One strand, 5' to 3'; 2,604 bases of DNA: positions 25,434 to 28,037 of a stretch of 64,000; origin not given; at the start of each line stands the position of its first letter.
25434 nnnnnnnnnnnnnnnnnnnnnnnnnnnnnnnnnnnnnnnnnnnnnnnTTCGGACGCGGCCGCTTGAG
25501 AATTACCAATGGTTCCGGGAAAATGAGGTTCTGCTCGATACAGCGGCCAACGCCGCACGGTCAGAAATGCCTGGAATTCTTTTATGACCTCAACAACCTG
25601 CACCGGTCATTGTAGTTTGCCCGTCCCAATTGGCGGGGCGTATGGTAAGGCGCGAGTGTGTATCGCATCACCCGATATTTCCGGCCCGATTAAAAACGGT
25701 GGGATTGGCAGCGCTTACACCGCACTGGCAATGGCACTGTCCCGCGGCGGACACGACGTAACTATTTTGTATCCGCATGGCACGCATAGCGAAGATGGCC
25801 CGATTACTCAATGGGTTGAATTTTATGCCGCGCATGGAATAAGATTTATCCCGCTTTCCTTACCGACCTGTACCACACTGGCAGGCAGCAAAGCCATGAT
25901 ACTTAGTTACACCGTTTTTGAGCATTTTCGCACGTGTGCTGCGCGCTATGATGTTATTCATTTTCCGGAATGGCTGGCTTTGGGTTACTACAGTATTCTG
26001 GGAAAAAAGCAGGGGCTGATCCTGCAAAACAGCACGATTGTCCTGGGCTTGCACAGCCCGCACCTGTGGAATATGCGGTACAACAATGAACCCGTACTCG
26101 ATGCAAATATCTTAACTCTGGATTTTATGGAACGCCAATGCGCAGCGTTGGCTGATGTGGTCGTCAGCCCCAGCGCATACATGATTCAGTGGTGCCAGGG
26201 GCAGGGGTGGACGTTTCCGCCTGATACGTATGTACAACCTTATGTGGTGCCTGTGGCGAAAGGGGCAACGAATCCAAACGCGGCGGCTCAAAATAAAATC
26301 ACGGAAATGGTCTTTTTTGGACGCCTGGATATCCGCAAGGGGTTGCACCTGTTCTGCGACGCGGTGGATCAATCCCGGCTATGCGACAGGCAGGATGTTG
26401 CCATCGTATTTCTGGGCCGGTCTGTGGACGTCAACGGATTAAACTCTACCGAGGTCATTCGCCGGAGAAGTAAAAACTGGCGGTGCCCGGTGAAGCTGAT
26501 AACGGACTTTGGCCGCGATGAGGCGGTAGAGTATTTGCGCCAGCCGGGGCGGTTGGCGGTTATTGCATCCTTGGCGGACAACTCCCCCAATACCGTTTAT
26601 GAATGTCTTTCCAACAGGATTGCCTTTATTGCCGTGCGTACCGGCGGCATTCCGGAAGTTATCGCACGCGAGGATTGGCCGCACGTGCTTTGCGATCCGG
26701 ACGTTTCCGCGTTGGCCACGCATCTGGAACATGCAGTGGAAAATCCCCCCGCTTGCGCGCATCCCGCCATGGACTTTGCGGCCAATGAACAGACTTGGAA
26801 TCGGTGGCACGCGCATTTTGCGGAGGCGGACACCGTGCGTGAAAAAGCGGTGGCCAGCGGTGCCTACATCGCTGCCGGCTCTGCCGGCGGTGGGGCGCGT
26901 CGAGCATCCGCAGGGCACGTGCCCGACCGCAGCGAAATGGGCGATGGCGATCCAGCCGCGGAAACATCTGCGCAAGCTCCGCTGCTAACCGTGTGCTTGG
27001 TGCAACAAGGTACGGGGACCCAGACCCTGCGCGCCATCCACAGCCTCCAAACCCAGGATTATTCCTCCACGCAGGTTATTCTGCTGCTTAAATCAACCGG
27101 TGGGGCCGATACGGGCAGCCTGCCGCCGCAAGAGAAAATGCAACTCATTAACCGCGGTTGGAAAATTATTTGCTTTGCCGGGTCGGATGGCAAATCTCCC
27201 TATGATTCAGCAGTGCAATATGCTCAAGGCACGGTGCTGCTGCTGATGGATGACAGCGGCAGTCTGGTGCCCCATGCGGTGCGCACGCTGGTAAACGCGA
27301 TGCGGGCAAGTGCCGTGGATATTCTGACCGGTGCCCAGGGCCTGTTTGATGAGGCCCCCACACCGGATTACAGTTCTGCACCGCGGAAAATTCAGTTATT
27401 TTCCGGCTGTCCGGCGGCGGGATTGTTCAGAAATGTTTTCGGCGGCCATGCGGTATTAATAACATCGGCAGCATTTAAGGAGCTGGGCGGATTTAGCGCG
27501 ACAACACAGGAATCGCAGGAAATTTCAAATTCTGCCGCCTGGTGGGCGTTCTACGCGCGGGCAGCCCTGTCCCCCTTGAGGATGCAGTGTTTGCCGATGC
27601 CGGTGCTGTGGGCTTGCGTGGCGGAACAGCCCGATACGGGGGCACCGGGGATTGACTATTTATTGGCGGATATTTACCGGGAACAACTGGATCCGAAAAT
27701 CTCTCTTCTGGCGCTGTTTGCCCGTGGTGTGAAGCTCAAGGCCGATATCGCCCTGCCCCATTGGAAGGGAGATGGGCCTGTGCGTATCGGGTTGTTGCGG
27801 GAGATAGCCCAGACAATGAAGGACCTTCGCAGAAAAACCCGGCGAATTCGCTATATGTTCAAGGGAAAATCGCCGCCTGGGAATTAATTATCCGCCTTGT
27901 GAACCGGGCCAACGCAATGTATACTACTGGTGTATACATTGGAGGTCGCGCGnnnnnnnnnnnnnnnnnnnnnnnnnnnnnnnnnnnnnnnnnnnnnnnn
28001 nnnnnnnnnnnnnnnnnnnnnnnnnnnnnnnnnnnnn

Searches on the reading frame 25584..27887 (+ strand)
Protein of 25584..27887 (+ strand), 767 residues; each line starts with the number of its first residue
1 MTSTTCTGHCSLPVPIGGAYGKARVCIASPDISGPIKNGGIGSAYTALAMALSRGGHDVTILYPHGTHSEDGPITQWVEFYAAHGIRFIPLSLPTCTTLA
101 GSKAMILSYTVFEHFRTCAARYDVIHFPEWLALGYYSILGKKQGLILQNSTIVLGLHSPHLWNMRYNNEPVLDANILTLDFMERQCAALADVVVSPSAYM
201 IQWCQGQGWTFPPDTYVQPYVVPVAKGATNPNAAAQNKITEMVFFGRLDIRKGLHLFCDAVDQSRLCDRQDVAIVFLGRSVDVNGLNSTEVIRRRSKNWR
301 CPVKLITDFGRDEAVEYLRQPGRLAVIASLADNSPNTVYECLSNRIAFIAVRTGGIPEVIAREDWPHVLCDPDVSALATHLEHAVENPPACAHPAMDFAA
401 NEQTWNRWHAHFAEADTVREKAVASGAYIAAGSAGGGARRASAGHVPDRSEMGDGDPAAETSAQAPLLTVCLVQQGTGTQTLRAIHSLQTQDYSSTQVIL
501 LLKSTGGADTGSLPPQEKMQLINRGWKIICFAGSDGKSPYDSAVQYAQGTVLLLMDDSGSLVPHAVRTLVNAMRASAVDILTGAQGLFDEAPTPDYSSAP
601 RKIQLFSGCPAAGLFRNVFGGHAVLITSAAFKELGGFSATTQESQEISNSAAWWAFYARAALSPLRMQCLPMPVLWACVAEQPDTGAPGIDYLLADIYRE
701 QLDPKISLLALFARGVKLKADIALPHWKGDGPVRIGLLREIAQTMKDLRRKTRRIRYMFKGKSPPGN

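Call 5: search_protein_families(library=pfam, proteins=[window:25584-27887:+], max_evalue=0.01)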
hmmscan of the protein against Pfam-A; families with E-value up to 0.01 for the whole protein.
window:25584-27887:+ (767 aa): 5 families
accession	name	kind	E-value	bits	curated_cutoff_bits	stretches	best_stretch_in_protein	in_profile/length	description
PF13439.12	Glyco_transf_4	-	2.4e-11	44.4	28.5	1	39-206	2-150/170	Glycosyltransferase Family 4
PF13692.12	Glyco_trans_1_4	-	1.4e-09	38.8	27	1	242-387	4-142/142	Glycosyl transferases group 1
PF13579.12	Glyco_trans_4_4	-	4.2e-09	37.4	29.7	1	39-213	1-149/158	Glycosyl transferase 4-like domain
PF00534.26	Glycos_transf_1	-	6.6e-09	36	26.4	1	240-392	16-163/172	Glycosyl transferases group 1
PF08323.17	Glyco_transf_5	-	0.00013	22.2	22.7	1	24-81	1-60/239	Starch synthase catalytic domain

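Call 62: search_protein_families(library=ncbifam, proteins=[window:25584-27887:+], max_evalue=0.001)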
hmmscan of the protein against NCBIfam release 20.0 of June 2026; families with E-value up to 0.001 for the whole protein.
window:25584-27887:+ (767 aa): 5 families
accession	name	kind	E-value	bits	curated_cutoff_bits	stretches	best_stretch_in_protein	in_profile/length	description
NF041876.1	EPS_EpsE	equivalog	2.9e-06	26.8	400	1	216-393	189-367/389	exopolysaccharide biosynthesis GT4 family glycosyltransferase EpsE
NF047684.1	TeichurnBiosyTuaC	equivalog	1.3e-05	24.4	550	1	242-387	222-354/391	teichuronic acid biosynthesis protein TuaC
NF046085.1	XrtY_assoc_Gly1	equivalog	0.00012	21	400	1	228-387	198-349/387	XrtY-associated glycosyltransferase XYAG1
TIGR02095.1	glgA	subfamily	0.00012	20.8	328.45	0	27-65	5-43/477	glycogen/starch synthase, ADP-glucose type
TIGR03088.1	stp2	hypoth_equivalog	0.0003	19.9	409.05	1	315-390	266-341/374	TIGR03088 family PEP-CTERM/XrtA system glycosyltransferase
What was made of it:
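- The exporter lacks a recognisable cap-binding module (calls 5, 62).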
